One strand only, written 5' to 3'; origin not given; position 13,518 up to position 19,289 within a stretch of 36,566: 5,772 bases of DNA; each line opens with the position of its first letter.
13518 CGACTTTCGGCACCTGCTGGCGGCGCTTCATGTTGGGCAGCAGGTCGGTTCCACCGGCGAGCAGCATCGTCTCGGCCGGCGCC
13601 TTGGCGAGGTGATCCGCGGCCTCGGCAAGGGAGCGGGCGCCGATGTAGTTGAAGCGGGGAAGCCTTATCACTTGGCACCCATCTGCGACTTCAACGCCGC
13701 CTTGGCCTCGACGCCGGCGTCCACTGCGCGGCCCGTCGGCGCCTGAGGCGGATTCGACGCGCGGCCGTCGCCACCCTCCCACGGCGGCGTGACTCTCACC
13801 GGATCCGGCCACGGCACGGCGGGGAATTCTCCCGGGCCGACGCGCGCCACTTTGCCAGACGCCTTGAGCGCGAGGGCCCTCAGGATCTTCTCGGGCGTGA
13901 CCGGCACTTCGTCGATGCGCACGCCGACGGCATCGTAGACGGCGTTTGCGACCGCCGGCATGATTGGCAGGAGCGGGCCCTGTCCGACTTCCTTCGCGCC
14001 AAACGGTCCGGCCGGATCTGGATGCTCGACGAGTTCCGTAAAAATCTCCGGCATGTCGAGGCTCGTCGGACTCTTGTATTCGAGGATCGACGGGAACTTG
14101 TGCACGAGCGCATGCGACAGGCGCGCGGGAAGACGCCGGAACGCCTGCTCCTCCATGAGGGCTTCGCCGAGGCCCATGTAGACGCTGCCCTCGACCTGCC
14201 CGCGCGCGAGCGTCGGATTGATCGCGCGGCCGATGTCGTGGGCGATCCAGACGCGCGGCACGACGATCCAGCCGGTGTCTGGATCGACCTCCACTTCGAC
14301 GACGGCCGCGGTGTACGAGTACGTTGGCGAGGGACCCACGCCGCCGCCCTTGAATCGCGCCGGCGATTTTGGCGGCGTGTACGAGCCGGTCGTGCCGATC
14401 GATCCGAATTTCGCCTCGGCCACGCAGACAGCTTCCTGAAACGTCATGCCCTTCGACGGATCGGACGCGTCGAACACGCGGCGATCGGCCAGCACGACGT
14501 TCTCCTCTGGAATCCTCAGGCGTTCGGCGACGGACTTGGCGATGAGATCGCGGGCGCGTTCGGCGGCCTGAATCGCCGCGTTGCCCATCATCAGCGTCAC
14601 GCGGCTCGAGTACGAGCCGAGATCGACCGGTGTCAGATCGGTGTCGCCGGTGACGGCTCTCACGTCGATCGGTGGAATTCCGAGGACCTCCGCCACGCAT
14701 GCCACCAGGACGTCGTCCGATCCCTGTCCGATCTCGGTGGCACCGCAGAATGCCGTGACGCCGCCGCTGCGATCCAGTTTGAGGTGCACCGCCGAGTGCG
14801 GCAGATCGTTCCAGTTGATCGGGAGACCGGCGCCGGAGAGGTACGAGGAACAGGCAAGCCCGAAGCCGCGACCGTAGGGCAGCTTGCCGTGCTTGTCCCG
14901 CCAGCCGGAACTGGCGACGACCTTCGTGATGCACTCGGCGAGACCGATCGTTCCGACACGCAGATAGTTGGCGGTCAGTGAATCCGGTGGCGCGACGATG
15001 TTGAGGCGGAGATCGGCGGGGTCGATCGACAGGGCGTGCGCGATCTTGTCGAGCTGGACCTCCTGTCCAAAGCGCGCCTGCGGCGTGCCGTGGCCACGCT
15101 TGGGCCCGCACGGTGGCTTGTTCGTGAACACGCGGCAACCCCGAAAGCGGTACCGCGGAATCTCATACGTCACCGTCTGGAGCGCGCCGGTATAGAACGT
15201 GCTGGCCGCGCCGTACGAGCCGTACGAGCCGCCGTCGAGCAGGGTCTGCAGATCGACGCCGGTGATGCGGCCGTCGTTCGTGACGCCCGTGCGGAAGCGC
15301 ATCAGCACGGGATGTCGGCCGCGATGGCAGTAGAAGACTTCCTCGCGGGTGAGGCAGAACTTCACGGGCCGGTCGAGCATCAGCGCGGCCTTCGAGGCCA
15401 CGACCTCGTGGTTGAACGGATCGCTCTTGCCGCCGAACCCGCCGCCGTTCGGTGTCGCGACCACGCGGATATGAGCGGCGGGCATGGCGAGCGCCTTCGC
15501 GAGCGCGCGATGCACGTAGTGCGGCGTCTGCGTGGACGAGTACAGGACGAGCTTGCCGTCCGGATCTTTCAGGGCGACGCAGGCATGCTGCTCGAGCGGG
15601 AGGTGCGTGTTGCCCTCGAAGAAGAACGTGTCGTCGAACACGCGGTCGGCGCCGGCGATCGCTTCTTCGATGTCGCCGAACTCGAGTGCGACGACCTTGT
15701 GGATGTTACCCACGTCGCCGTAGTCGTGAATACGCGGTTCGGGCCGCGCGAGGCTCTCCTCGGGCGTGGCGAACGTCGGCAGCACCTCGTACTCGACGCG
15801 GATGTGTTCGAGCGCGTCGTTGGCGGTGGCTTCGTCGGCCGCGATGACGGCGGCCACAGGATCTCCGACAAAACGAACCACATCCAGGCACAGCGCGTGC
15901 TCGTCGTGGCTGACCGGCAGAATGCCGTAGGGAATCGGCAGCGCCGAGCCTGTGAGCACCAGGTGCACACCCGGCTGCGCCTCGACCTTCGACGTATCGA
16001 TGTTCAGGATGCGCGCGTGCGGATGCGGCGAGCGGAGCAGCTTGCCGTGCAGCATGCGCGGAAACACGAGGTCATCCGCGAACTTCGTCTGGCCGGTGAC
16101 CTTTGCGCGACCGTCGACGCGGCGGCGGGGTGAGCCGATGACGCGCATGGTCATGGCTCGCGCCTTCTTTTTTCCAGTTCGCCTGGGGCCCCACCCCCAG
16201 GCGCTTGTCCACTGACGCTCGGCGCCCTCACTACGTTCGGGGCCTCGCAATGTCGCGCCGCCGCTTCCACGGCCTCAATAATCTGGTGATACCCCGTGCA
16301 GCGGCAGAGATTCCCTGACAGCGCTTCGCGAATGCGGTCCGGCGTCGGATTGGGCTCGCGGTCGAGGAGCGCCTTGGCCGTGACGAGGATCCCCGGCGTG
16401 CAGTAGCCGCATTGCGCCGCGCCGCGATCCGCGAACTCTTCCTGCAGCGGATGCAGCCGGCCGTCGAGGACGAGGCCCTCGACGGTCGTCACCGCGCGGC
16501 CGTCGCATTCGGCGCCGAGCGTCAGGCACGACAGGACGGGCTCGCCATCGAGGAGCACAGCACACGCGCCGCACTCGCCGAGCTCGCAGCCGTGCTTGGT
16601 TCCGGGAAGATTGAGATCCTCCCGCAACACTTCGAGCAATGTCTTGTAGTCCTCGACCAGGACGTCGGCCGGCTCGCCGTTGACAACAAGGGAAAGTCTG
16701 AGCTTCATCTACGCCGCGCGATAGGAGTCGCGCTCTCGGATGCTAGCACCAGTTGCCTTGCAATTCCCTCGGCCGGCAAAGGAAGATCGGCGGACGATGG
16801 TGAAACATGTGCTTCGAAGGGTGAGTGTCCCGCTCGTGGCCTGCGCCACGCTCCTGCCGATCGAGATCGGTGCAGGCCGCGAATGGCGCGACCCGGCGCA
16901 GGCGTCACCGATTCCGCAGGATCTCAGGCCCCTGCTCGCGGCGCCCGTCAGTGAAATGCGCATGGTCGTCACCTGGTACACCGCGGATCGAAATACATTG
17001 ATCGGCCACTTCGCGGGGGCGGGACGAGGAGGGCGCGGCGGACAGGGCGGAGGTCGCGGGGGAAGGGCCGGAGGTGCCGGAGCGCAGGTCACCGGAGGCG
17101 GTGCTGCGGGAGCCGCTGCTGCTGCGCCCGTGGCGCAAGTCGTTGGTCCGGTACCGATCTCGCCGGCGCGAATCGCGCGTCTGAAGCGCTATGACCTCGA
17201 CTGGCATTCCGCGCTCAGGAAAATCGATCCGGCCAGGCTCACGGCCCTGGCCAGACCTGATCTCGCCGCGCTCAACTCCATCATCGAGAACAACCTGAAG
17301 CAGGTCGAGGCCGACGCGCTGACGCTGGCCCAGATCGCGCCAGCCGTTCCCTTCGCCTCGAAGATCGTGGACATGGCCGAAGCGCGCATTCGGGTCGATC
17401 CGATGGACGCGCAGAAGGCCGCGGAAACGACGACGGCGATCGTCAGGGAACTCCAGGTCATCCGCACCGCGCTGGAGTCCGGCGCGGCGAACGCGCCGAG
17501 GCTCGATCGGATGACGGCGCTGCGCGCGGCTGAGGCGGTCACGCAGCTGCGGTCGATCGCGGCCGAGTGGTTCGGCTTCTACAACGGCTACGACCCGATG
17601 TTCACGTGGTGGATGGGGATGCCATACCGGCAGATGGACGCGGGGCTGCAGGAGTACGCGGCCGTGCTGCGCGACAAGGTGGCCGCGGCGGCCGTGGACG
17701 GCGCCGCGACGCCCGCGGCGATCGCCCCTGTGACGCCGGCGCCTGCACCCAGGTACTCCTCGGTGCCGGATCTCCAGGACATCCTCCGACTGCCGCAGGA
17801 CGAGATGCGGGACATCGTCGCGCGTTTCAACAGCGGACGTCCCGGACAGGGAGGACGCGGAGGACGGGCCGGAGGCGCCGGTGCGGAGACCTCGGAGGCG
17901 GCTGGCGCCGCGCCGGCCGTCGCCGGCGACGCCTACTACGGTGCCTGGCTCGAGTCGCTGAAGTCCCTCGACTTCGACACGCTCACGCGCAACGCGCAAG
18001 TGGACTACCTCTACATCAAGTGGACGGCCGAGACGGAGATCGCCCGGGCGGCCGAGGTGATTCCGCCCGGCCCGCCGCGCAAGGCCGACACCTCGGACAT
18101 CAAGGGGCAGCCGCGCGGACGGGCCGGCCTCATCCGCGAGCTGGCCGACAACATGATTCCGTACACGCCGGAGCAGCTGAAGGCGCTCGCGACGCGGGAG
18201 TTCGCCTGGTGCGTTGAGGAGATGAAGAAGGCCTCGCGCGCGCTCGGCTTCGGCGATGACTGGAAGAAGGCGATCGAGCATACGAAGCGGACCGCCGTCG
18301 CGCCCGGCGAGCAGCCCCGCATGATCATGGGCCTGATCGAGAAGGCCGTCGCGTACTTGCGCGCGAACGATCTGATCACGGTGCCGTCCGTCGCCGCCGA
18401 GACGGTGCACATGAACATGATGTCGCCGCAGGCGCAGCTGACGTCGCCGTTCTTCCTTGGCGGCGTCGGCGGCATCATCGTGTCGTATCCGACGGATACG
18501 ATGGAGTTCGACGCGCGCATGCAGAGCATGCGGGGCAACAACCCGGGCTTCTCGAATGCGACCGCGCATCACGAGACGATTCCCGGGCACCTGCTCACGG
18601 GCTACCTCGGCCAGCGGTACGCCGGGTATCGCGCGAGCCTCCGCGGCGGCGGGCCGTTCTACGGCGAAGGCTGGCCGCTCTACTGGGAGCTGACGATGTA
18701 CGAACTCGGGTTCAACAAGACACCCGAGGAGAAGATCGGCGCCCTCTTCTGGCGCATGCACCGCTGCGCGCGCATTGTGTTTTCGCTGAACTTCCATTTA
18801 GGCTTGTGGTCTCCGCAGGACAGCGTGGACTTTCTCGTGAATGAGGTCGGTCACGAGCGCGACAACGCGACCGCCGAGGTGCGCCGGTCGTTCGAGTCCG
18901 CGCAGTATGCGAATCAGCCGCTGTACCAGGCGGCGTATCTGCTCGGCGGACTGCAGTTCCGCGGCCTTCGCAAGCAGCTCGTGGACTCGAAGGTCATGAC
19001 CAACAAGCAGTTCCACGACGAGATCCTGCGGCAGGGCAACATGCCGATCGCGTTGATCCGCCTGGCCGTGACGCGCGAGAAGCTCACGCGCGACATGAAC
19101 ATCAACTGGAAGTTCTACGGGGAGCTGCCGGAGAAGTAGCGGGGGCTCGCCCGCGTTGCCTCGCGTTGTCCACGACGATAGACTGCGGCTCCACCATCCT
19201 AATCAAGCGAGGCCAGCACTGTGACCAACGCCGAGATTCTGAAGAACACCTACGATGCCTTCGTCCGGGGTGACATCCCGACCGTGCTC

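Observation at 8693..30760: Recurrent GGRGG(R/Q)AGG low-complexity modules inserted in four unrelated exported proteins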

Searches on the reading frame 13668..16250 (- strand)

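Call 8: search_protein_families(library=pfam, proteins=[window:13668-16250:-])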
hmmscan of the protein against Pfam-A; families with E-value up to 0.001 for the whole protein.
window:13668-16250:- (860 aa): 3 families
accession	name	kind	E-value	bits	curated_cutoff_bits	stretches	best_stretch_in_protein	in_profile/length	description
PF02738.23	MoCoBD_1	-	9.7e-70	234.9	27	1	185-416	11-241/244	Molybdopterin cofactor-binding domain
PF20256.3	MoCoBD_2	-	8.4e-62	209.7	27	1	453-734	14-283/283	Molybdopterin cofactor-binding domain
PF01315.27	Ald_Xan_dh_C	-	7.6e-28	97.5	31.3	1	52-158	1-110/110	Aldehyde oxidase and xanthine dehydrogenase, a/b hammerhead domain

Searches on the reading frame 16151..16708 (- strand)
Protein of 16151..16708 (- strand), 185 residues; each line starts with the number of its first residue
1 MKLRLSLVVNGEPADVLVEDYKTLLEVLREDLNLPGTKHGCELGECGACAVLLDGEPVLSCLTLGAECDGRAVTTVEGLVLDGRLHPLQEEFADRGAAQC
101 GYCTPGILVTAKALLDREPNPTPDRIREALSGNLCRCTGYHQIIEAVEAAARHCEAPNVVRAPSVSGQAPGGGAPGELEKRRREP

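Call 8: search_protein_families(library=pfam, proteins=[window:16151-16708:-])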
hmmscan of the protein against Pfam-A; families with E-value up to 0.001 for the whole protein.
window:16151-16708:- (185 aa): 3 families
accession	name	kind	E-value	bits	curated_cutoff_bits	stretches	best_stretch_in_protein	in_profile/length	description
PF01799.25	Fer2_2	-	4.4e-31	107.3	30.3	1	75-148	1-75/75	[2Fe-2S] binding domain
PF00111.32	Fer2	-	4.5e-08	33.3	21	1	9-61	3-55/77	2Fe-2S iron-sulfur cluster binding domain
PF13085.11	Fer2_3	-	7.5e-05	23.1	27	1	38-74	49-84/107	2Fe-2S iron-sulfur cluster binding domain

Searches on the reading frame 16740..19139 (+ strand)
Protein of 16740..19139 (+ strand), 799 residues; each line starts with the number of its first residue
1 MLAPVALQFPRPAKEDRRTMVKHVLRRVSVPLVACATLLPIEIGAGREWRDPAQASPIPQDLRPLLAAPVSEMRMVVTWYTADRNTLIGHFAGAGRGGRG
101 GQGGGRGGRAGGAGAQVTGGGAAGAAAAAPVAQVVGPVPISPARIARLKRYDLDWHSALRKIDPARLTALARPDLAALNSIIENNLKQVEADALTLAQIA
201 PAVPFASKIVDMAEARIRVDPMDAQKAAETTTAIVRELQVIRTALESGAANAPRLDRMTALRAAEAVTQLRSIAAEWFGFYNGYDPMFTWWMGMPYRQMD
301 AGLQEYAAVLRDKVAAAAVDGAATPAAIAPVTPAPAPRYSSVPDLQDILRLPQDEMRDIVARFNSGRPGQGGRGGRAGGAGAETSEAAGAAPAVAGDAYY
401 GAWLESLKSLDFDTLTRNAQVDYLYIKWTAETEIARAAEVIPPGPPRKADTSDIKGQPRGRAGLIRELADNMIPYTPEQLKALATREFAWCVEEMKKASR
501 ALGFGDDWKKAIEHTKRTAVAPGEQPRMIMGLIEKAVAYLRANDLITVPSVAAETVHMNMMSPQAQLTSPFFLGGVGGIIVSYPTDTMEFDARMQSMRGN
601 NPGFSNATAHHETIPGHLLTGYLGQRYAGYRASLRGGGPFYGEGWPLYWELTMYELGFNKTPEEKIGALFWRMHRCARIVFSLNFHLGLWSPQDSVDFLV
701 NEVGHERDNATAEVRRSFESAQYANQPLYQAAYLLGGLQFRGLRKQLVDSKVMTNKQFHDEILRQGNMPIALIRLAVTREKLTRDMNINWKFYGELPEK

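Call 7: search_protein_families(library=pfam, proteins=[window:16740-19139:+])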
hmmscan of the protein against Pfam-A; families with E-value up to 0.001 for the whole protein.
window:16740-19139:+ (799 aa): 1 family
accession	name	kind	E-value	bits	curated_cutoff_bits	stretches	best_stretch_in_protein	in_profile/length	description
PF05960.17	DUF885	-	7.3e-44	151.7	32.4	1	453-775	208-530/532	Bacterial protein of unknown function (DUF885)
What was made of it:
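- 16797..19139 (+): Sec-exported DUF885 protein (host 2); the longest ORF starts at 16740, the likely start is M20 at 16797. Pfam DUF885, E = 7e-44 (call 7).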

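Call 34: find_homologous_proteins(query=window:16740-19139:+, max_evalue=1e-10)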
Query window:16740-19139:+ (799 aa): 752 proteins with E <= 1e-10 among 8000 candidates; the best 120 are listed.
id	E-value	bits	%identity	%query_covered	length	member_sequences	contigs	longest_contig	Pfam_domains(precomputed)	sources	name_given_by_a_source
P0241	0.0e+0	1297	76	94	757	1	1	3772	PF05960.18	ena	-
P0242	0.0e+0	1287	75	93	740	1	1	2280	PF05960.18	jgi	jgi:hypothetical protein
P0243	0.0e+0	1274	72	96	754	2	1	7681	PF05960.18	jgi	jgi:hypothetical protein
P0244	0.0e+0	1268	72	97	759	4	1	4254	PF05960.18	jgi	jgi:hypothetical protein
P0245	0.0e+0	1266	70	98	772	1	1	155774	PF05960.18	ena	-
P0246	0.0e+0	1264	72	97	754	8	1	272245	PF05960.18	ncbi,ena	-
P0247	0.0e+0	1260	70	97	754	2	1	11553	PF05960.18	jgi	jgi:hypothetical protein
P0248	0.0e+0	1259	69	97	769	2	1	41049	PF05960.18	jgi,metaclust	metaclust:\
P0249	0.0e+0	1249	70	95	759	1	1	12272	PF05960.18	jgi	jgi:hypothetical protein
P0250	0.0e+0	1246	69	96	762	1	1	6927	PF05960.18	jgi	jgi:uncharacterized protein (DUF885 family)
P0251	0.0e+0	1240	71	95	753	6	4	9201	PF05960.18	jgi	jgi:hypothetical protein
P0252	0.0e+0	1223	68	95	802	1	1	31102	PF05960.18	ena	-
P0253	0.0e+0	1220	69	97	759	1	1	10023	PF05960.18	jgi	jgi:hypothetical protein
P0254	0.0e+0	1212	68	96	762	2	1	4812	PF05960.18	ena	-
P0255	0.0e+0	1189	68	96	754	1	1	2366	PF05960.18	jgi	jgi:hypothetical protein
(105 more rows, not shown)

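Call 54: search_protein_families(library=ncbifam, proteins=[window:16740-19139:+], max_evalue=0.01)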
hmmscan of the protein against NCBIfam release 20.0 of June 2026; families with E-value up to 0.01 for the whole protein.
window:16740-19139:+ (799 aa): 0 families

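Call 61: find_related_loci(query=A3, collection=metagenome_contigs, flank=10000)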
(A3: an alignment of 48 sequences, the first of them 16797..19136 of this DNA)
Query A3 (780 aa) in metagenome_contigs; peptide patterns used: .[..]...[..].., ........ (x = any residue, [..] = any of these).
600 stretches matched a pattern (row limit reached: there are more); 455 encode a relative of the query (tblastn E <= 1e-3); the best 80 are kept; 80 distinct loci.
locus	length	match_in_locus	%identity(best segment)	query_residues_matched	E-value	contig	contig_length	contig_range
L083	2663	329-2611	73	6-780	0e+0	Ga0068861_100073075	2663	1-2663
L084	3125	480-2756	71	3-780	0e+0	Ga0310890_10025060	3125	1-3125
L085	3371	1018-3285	70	3-780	0e+0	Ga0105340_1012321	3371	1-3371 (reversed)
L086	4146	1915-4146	70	3-765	0e+0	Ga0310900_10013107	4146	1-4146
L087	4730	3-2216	71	40-780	0e+0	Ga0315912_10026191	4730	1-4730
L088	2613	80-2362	68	9-780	0e+0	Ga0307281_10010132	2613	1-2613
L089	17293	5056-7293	67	13-780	0e+0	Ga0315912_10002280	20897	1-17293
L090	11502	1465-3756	66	1-780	0e+0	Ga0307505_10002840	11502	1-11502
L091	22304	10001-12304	77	1-780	0e+0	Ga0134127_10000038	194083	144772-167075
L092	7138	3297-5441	63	35-780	0e+0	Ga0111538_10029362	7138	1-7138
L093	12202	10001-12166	63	34-780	0e+0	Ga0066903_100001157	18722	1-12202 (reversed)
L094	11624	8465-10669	59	13-780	0e+0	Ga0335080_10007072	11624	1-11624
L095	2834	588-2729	62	34-780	0e+0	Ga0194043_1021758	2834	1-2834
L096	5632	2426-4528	59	34-777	0e+0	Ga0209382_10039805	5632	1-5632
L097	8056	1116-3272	63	34-780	0e+0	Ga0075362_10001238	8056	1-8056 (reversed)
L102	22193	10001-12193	60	13-780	0e+0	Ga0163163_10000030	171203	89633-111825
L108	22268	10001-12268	64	1-780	0e+0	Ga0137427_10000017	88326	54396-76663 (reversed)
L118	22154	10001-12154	54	7-777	0e+0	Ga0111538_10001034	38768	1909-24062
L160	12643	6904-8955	46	35-775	0e+0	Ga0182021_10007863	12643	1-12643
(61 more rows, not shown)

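Call 68: search_solved_structures(query=window:16797-19136:+, show_alignments=1, max_evalue=0.001)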
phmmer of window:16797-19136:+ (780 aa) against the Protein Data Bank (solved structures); distinct sequences matched with E-value up to 0.001: 3.
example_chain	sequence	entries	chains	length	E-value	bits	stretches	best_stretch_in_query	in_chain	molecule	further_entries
3iuk_A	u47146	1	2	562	2.5e-13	52.2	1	537-757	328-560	uncharacterized protein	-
3o0y_A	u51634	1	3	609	6.9e-12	47.4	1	573-755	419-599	lipoprotein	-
3u24_A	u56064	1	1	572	1.4e-08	36.5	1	541-756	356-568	putative Lipoprotein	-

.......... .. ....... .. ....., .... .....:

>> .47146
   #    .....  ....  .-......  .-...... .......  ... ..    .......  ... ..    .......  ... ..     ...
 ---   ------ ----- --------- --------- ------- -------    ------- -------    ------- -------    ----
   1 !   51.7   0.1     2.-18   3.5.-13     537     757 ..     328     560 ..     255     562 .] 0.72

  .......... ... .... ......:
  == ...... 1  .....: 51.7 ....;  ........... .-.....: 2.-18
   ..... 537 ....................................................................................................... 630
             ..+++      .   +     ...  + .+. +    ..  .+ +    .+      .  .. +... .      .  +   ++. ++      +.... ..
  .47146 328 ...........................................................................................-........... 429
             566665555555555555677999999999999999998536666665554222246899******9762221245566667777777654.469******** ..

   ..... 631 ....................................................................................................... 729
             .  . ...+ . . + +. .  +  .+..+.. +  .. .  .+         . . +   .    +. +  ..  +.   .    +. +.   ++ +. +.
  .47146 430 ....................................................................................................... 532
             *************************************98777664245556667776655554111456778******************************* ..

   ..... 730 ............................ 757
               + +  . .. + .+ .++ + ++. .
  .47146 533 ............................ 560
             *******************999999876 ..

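Call 69: predict_structure(alignment_id=A3)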
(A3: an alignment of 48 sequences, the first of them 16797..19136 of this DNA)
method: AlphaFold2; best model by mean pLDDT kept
length: 780 residues; sequences in the alignment: 48
mean_pLDDT: 80.5   pTM: 0.82
mean pLDDT of the five models: 80.5, 79.1, 78.6, 78.6, 76.7
residues with pLDDT >= 90: 349; 70-90: 277; 50-70: 49; < 50: 105
segments of 3 or more residues with pLDDT < 50: 1-35, 77-114, 352-372, 771-780
pLDDT, mean of each block of 10 residues (from residue 1): 36 37 37 58 86 90 91 64 34 29 33 61 96 98 94 95 97 97 97 92 94 98 95 92 96 93 90 97 98 90 90 94 91 84 83 37 30 68 95 89 88 88 91 91 87 80 91 96 97 89 86 90 91 84 72 69 77 79 85 80 81 64 76 90 94 91 94 96 91 89 73 79 85 89 73 64 75 41
secondary structure, 60 per line:
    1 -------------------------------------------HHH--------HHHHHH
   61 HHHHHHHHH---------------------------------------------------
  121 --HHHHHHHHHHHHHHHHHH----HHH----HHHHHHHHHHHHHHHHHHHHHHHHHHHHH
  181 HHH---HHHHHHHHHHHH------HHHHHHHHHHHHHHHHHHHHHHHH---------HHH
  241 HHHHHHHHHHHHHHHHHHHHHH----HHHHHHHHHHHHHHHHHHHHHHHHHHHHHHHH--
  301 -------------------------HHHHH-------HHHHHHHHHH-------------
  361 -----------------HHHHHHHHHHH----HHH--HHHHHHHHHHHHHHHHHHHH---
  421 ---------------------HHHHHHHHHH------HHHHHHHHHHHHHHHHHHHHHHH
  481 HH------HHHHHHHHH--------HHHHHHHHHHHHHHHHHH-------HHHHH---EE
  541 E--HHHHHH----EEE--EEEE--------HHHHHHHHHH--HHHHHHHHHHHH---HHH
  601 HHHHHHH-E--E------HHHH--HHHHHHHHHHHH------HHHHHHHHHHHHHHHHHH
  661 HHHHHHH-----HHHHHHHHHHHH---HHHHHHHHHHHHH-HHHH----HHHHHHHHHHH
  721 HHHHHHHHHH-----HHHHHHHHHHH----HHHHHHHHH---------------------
elements in order (helices of 4 or more, strands of 3 or more residues): H55-69 H123-140 H152-183 H187-198 H205-228 H238-262 H267-298 H326-330 H338-347 H378-388 H398-417 H442-451 H458-482 H489-497 H506-523 H531-535 E539-541 H544-549 E554-556 E559-562 H571-580 H583-594 H598-607 H619-622 H625-636 H643-667 H673-684 H688-700 H702-705 H710-730 H736-746 H751-759
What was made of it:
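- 16797..19139 (+): AF2 mean pLDDT 80.5 (call 69).
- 17010..17144 (+): DUF885 module 1 (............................. followed by an Ala/Gly stretch). AF2 pLDDT is below 50 at model residues 77-114, which are ORF aa 96-133 (call 69).
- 17832..17925 (+): DUF885 module 2 (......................). AF2 pLDDT is below 50 at model residues 352-372 (call 69).
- The DUF885 model has pLDDT below 50 only at both modules and the termini (call 69).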

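Call 77: search_protein_families(library=pfam, proteins=[L102:19432-20856:+, L102:20861-22192:+, L108:6406-9222:+, L118:1447-2931:+, L160:3515-5173:+], max_evalue=0.001)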
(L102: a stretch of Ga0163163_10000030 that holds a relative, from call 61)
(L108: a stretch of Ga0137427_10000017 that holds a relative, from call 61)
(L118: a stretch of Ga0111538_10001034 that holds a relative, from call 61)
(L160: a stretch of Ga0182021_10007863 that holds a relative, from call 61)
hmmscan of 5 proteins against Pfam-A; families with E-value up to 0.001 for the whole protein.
L102:19432-20856:+ (475 aa): 3 families
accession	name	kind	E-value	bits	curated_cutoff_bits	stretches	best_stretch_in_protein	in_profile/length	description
PF19289.4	PmbA_TldD_3rd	-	4.7e-16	59.1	22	1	300-468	41-218/220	PmbA/TldA metallopeptidase C-terminal domain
PF01523.21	PmbA_TldD_1st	-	8.6e-09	35.9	20.9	1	38-102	1-65/65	PmbA/TldA metallopeptidase domain 1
PF19290.4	PmbA_TldD_2nd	-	2.5e-05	25.1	20.9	1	163-227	41-108/109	PmbA/TldA metallopeptidase central domain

L102:20861-22192:+ (444 aa): 3 families
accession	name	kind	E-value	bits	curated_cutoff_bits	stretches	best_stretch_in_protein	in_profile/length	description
PF19289.4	PmbA_TldD_3rd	-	3.8e-11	43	22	1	316-442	5-121/220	PmbA/TldA metallopeptidase C-terminal domain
PF19290.4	PmbA_TldD_2nd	-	3.5e-07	31.1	20.9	1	197-306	2-106/109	PmbA/TldA metallopeptidase central domain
PF01523.21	PmbA_TldD_1st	-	3e-06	27.7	20.9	1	129-163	27-61/65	PmbA/TldA metallopeptidase domain 1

L108:6406-9222:+ (939 aa): 3 families
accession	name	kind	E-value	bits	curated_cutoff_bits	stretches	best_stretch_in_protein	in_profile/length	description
PF15902.12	Sortilin-Vps10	-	5.6e-28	98.3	33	2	83-202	3-113/446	Sortilin, neurotensin receptor 3,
PF02012.26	BNR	-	5.7e-09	35.1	27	0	349-360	1-12/12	BNR/Asp-box repeat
PF14870.12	PSII_BNR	-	1.8e-07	31.2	27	0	698-752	84-138/303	Photosynthesis system II assembly factor YCF48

L118:1447-2931:+ (495 aa): 2 families
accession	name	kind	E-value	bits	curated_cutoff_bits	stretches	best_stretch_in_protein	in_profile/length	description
PF01979.26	Amidohydro_1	-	3.5e-09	36.8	25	1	286-474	143-342/345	Amidohydrolase family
PF07969.17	Amidohydro_3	-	1.6e-05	25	29.7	1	416-474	403-468/472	Amidohydrolase family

L160:3515-5173:+ (553 aa): 1 family
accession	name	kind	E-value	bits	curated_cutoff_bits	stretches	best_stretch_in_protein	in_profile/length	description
PF00450.28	Peptidase_S10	-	3.7e-05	23.7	21.9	1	99-263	10-161/420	Serine carboxypeptidase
